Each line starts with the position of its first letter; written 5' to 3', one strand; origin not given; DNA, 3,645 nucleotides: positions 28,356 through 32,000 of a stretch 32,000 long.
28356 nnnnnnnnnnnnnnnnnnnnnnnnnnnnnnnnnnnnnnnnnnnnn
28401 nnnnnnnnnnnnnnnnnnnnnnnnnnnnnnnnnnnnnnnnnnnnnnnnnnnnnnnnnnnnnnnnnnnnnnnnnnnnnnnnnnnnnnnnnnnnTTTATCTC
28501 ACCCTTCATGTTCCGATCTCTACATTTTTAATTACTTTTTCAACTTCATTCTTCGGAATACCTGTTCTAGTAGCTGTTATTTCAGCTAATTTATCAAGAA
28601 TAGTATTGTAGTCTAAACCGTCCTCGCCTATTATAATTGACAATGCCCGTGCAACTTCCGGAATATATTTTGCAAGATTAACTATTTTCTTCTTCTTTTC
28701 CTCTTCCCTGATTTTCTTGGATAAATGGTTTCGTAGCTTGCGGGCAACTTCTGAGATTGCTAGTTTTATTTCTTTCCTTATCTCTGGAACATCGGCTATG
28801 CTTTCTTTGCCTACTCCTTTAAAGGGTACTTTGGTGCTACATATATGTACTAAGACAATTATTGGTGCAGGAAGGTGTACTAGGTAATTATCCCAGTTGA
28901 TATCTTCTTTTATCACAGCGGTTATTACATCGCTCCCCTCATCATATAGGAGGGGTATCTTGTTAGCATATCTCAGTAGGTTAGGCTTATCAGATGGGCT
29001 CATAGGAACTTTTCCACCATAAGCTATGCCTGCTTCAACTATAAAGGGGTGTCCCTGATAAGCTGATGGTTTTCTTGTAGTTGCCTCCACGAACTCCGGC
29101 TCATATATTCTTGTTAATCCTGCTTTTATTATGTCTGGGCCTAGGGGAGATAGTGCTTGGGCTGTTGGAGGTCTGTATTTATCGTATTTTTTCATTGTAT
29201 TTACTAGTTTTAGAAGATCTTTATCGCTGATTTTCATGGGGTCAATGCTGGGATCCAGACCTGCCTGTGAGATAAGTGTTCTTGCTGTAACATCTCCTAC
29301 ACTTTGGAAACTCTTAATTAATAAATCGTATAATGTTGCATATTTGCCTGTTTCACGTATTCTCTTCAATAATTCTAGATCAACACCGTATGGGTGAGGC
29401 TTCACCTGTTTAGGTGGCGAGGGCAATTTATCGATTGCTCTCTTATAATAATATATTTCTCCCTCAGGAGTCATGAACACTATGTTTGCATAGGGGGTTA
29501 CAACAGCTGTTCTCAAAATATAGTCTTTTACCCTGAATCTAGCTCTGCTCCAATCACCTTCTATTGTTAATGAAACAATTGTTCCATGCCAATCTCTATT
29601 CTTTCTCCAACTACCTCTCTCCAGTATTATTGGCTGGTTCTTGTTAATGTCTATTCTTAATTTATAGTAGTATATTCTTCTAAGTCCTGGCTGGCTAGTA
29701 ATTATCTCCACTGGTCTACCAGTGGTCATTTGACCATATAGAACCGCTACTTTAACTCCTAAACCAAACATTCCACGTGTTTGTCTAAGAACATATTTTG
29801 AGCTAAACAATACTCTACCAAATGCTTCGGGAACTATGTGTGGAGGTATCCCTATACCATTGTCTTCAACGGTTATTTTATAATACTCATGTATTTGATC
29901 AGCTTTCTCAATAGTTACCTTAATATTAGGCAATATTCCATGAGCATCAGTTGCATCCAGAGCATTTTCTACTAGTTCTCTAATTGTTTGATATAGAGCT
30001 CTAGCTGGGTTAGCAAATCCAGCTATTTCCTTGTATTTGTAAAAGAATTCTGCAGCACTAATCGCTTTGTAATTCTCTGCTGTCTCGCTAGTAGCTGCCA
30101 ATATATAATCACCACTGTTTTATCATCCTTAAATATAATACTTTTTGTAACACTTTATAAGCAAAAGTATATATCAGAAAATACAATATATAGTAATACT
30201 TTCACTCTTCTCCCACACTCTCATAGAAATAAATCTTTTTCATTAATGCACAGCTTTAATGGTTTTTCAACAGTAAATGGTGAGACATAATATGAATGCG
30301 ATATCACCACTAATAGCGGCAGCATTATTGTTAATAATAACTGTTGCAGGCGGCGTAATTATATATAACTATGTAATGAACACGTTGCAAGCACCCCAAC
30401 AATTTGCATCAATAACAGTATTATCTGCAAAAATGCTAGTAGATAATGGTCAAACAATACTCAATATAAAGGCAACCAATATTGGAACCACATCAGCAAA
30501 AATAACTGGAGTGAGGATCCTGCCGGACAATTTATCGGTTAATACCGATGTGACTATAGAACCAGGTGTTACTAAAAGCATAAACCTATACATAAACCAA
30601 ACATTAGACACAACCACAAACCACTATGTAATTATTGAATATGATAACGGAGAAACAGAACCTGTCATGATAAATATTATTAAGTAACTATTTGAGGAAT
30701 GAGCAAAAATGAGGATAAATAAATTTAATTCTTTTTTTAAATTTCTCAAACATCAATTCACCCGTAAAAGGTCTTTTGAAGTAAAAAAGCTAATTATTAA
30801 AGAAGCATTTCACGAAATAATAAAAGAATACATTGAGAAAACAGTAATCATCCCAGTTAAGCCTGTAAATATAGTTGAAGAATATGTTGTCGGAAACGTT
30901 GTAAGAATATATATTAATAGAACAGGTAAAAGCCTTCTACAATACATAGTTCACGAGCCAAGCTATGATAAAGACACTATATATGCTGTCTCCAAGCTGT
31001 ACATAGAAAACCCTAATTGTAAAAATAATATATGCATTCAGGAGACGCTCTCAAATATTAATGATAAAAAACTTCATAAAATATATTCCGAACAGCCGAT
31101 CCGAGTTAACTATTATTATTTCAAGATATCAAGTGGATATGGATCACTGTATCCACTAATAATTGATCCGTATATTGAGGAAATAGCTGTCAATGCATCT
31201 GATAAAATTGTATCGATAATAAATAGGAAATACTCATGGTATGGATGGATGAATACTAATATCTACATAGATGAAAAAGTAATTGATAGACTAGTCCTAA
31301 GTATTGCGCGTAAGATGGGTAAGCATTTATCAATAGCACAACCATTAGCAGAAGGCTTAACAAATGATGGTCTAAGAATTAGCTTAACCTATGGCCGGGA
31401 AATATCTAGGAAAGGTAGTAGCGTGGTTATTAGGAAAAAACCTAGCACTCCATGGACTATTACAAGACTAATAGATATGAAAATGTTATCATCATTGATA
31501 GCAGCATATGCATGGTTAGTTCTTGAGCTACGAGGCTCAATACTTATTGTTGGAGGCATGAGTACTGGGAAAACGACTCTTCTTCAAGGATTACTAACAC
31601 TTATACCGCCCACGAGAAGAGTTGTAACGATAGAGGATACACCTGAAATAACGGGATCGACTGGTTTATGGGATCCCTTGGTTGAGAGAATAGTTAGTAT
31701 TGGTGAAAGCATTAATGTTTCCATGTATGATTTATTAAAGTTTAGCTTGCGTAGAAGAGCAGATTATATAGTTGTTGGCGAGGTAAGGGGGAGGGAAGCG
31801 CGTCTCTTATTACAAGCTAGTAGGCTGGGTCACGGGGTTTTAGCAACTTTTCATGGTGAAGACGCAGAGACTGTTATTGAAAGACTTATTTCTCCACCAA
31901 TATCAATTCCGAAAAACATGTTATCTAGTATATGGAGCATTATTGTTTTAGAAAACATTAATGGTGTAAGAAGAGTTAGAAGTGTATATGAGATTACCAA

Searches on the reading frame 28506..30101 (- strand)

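Call 78: search_protein_families(library=pfam, proteins=[window:28506-30101:-], max_evalue=0.001)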
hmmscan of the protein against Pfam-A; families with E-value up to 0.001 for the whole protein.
window:28506-30101:- (531 aa): 4 families
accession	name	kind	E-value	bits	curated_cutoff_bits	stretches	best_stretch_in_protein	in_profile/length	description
PF09239.17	Topo-VIb_trans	-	6.1e-65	218.3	24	1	312-472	1-159/159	Topoisomerase VI B subunit, transducer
PF02518.31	HATPase_c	-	2.8e-13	50.7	26.4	1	34-119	4-80/111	Histidine kinase-, DNA gyrase B-, and HSP90-like ATPase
PF13589.12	HATPase_c_3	-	1.7e-08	35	25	1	39-142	6-99/137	Histidine kinase-, DNA gyrase B-, and HSP90-like ATPase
PF05833.16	NFACT_N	-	0.00025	20.4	31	1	228-305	161-238/456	NFACT N-terminal and middle domains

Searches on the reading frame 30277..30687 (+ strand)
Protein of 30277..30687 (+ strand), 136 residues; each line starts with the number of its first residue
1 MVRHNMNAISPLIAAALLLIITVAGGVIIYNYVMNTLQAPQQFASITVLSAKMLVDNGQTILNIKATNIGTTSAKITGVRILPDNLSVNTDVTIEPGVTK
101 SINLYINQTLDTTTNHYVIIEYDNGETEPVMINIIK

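Call 17: search_protein_families(library=pfam, proteins=[window:30277-30687:+], max_evalue=0.01)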
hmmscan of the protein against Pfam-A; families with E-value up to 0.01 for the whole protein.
window:30277-30687:+ (136 aa): 0 families

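Call 77: search_protein_families(library=ncbifam, proteins=[window:30277-30687:+], max_evalue=0.01)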
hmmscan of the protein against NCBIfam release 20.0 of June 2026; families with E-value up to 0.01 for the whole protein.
window:30277-30687:+ (136 aa): 2 families
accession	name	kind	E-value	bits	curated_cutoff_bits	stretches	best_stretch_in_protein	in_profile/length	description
NF046073.1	UpsA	equivalog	1.7e-06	28.2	130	1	7-127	2-125/136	pilin subunit UpsA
NF002734.0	PRK02654.1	equivalog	0.00026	20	324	1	4-75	298-364/384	membrane protein insertase YidC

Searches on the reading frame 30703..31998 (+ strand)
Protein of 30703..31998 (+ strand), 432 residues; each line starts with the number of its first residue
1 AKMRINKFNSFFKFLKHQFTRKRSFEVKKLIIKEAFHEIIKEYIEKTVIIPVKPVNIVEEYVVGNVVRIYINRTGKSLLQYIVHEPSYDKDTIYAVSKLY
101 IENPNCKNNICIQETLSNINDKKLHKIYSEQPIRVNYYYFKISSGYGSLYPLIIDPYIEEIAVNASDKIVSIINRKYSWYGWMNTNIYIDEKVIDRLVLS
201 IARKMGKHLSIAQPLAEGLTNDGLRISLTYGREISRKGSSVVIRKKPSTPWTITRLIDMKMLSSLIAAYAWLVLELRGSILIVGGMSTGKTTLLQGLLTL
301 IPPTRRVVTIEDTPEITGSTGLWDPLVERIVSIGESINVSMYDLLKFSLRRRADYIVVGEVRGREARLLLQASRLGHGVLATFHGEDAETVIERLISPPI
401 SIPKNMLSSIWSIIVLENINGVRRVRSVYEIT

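Call 78: search_protein_families(library=pfam, proteins=[window:30703-31998:+], max_evalue=0.001)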
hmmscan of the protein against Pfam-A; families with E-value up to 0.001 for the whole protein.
window:30703-31998:+ (432 aa): 1 family
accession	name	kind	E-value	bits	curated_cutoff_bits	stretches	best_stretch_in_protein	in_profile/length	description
PF00437.27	T2SSE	-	3.7e-26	92.1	24.9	1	237-410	103-268/370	Type II/IV secretion system protein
